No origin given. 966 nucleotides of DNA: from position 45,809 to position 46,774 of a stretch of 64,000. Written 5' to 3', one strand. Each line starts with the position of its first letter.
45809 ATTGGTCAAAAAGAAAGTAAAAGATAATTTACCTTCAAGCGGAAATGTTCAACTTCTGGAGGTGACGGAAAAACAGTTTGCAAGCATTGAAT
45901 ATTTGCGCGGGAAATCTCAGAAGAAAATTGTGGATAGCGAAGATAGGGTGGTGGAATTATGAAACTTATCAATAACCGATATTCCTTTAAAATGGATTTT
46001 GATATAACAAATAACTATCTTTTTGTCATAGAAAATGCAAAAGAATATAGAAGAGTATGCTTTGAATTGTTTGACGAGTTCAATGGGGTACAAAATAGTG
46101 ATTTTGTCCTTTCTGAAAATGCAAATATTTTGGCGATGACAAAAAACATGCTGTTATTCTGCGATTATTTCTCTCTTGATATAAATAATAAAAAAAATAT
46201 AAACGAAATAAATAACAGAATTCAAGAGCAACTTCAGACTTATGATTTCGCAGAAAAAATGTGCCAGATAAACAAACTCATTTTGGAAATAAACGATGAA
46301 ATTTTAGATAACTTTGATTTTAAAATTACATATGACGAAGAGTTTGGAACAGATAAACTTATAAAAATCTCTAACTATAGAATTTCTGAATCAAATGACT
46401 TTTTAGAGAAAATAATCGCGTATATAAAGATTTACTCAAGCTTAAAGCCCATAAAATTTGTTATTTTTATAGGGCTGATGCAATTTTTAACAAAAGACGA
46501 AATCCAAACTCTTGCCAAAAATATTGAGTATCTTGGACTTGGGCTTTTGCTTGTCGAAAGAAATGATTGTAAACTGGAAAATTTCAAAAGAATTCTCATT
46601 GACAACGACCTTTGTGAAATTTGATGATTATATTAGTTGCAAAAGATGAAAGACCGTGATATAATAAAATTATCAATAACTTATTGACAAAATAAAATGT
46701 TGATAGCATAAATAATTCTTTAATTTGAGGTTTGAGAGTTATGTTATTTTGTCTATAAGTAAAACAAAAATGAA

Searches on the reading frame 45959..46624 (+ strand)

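Call 54: search_protein_families(library=pfam, proteins=[window:45959-46624:+], max_evalue=0.001)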
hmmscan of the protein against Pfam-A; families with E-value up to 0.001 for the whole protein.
window:45959-46624:+ (221 aa): 1 family
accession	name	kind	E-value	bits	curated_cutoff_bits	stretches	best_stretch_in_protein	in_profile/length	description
PF09711.16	Cas_Csn2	-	1.2e-21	77.7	23.7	1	46-218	6-181/181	CRISPR-associated protein (Cas_Csn2)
